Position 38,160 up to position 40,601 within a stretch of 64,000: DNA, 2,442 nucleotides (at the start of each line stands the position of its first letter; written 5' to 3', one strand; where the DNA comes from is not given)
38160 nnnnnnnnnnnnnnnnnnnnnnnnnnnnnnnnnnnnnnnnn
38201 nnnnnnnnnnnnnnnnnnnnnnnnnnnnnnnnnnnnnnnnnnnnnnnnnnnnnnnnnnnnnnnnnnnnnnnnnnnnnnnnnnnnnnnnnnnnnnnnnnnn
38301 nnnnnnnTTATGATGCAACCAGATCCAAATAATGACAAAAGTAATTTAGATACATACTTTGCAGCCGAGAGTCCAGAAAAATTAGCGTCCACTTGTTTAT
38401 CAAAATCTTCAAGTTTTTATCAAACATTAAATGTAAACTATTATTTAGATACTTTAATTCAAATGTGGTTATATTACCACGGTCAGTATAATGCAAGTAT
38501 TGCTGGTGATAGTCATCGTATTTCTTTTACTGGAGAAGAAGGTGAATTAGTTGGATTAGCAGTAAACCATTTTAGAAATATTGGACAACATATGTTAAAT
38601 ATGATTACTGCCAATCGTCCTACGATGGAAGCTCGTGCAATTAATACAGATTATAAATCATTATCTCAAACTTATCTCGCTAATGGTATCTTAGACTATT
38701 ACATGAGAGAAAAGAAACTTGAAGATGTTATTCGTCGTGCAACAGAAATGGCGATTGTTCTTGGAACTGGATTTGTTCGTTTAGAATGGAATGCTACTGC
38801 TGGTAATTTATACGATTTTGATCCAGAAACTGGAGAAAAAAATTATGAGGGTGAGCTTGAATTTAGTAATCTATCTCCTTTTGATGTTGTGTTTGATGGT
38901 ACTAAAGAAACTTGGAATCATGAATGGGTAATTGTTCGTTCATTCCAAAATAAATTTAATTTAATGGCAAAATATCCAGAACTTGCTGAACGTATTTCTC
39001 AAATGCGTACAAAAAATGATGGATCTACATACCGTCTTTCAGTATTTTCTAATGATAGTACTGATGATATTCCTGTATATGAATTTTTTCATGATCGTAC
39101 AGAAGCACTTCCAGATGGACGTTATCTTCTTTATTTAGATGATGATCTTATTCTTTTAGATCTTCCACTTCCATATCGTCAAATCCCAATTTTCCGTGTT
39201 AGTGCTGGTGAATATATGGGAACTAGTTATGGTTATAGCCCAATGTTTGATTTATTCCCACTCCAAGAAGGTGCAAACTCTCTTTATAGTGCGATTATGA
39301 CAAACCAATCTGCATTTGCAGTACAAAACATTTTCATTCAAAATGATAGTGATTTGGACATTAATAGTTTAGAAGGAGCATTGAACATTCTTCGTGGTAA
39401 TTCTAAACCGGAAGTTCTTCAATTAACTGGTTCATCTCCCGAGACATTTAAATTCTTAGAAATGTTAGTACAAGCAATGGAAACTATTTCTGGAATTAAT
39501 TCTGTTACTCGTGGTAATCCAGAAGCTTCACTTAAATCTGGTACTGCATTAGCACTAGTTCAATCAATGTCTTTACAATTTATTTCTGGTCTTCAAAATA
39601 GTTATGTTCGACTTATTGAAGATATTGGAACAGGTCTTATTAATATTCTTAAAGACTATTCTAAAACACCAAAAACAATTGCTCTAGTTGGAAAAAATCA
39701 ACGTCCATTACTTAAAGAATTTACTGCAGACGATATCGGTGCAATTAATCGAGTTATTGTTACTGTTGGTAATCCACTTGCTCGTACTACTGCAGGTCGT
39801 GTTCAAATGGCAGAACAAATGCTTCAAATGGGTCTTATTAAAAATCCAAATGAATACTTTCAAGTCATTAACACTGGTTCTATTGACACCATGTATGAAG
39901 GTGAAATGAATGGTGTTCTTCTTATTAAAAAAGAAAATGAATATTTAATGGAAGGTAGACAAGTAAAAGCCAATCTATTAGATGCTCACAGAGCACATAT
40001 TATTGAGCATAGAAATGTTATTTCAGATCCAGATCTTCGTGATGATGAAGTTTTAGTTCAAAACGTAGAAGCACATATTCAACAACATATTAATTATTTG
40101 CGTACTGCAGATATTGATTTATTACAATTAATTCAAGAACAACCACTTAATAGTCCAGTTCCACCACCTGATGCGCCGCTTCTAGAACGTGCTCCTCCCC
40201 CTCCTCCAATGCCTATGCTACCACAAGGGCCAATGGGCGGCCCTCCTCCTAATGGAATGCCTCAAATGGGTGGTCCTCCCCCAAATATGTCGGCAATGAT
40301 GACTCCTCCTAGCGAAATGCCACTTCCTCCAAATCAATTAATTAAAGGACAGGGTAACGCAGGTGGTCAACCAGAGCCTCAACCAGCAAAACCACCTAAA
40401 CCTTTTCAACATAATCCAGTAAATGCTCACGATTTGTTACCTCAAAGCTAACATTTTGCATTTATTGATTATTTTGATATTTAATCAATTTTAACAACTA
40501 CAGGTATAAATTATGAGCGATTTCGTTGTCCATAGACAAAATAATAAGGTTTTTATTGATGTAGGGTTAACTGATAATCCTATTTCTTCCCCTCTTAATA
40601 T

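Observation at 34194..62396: Phage-specific conserved element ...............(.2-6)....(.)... repeated 8 times upstream of right-arm genes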

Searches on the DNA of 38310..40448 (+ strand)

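Call 68: search_rna_families(sources=[L207, L203, L213, L221], threshold=gathering)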
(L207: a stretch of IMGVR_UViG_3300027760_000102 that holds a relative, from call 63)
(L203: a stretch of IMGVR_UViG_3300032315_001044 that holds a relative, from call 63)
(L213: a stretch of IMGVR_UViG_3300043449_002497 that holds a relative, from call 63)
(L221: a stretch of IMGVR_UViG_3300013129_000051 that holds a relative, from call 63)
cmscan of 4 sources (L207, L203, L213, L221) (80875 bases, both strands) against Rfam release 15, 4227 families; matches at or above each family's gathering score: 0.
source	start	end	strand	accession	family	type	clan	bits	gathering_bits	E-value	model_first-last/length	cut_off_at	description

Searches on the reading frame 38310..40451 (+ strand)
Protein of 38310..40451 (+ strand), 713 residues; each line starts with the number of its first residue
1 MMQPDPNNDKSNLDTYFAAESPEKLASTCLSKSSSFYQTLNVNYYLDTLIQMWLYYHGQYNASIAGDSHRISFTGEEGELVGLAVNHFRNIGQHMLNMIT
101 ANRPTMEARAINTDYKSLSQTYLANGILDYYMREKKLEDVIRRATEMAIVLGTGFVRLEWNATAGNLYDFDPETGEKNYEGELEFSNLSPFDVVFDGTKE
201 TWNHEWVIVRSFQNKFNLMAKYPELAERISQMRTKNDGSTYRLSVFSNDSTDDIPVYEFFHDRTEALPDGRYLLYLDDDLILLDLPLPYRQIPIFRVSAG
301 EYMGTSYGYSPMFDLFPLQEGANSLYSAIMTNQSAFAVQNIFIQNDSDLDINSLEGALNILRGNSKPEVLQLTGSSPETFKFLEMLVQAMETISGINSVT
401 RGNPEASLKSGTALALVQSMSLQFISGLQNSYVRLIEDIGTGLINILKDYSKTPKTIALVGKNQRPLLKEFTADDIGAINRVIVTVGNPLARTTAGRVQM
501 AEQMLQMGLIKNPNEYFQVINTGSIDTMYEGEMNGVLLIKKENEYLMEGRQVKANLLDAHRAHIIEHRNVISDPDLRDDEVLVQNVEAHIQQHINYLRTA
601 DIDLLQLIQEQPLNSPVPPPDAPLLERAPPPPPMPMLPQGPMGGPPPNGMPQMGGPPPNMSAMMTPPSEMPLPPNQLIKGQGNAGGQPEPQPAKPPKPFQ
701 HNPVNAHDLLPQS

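Call 7: search_protein_families(library=phrogs, proteins=[window:38310-40451:+], max_evalue=0.001)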
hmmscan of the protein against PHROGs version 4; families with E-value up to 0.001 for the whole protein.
window:38310-40451:+ (713 aa): 2 families
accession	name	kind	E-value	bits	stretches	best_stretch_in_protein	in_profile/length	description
phrog_156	-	head and packaging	6.9e-21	75.3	1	85-513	63-534/681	portal protein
phrog_332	-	connector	2.5e-09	37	1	95-507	76-470/560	head-tail adaptor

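Call 34: search_dna_similar(query=window:38310-40451:+, collection=phages, mode=protein, max_rows=15, max_evalue=0.001)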
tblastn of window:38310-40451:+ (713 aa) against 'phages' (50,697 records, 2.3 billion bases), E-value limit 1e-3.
Records with a match: 1; places in all: 1; records where one place covers at least 80% of the query: 1.
Best place of each record, by identity: <60% 1.
By first word of the organism name: Proteobacteria 1.
By host as written in the record: Silvanigrella aquatica Nonnen-W8red 1.
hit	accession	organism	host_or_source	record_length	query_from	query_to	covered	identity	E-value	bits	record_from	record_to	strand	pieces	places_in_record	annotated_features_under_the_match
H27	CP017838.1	Proteobacteria phage MWH-Nonnen-W8red 1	Silvanigrella aquatica Nonnen-W8red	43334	8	597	83%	28.0%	7e-62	231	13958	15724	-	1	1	record has no annotation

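Call 63: find_related_loci(query=A2, collection=viral_contigs, flank=10000)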
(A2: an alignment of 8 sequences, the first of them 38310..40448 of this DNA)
Query A2 (713 aa) in viral_contigs; peptide patterns used: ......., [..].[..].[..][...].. (x = any residue, [..] = any of these).
262 stretches matched a pattern; 213 encode a relative of the query (tblastn E <= 1e-3); the best 80 are kept; 80 distinct loci.
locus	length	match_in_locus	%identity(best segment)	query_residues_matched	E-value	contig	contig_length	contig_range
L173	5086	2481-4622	73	5-706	0e+0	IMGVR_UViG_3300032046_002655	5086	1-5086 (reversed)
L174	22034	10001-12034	75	8-711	0e+0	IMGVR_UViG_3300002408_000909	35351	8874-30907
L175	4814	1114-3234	73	7-713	0e+0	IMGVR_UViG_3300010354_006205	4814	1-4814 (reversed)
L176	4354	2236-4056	78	7-613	0e+0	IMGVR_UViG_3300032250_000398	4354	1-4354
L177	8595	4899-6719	78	7-613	0e+0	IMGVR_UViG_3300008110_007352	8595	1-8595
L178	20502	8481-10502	68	7-712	0e+0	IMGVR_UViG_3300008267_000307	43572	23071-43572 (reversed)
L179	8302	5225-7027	79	7-607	0e+0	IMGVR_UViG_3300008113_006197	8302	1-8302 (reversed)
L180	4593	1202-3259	70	7-712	0e+0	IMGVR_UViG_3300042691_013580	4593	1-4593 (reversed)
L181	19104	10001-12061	67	1-712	0e+0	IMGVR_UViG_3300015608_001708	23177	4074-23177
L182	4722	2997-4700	82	9-577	0e+0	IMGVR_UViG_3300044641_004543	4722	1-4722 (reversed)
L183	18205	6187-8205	67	7-712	0e+0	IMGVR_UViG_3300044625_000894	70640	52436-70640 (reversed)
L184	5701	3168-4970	78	7-607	0e+0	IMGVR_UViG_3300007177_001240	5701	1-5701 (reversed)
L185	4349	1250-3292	67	14-712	0e+0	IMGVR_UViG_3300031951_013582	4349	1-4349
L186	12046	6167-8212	64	5-712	0e+0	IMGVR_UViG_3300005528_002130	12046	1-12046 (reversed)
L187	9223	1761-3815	63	2-712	0e+0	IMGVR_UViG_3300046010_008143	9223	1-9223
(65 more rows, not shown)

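Call 104: find_related_loci(query=A2, collection=genome_contigs, flank=3000)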
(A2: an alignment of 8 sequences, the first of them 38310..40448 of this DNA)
Query A2 (713 aa) in genome_contigs; peptide patterns used: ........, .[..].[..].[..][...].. (x = any residue, [..] = any of these).
91 stretches matched a pattern; 7 encode a relative of the query (tblastn E <= 1e-3); 7 distinct loci.
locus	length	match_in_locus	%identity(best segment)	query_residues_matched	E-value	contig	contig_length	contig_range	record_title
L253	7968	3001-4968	55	16-705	0e+0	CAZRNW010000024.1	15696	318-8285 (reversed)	MAG TPA_asm: uncultured Flavobacteriaceae bacterium isolate SRP237561_co1_235 genome assembly, contig: NODE_6580_length_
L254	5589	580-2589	49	12-712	0e+0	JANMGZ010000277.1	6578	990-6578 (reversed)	MAG: Dolichospermum sp. OTE_70_metabat_362_sub OTE_70_k141_4673828, whole genome shotgun sequence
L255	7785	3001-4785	54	16-608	0e+0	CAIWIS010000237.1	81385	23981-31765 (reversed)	MAG: uncultured Bacteroidales bacterium isolate Erken-D9_bin-0863 genome assembly, contig: bin-0863:237/926, whole genom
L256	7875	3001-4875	52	12-613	0e+0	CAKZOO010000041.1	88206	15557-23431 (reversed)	MAG TPA_asm: uncultured Flavobacteriaceae bacterium isolate ERR2094171_bin.138_CONCOCT_v1.1_MAG genome assembly, contig:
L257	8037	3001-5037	48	14-702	0e+0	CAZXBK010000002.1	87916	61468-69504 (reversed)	MAG TPA_asm: uncultured Synechococcus sp. isolate SRP135972_co2_148 genome assembly, contig: NODE_40_length_87916_cov_7.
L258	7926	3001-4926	50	16-666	0e+0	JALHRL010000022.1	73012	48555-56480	MAG: Bacteroidia bacterium isolate maxbin.150 c_000000002068, whole genome shotgun sequence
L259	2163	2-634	60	400-610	1e-79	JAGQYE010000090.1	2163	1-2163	MAG: Bacteroidetes bacterium isolate HKST-UBA57 k127_2014283, whole genome shotgun sequence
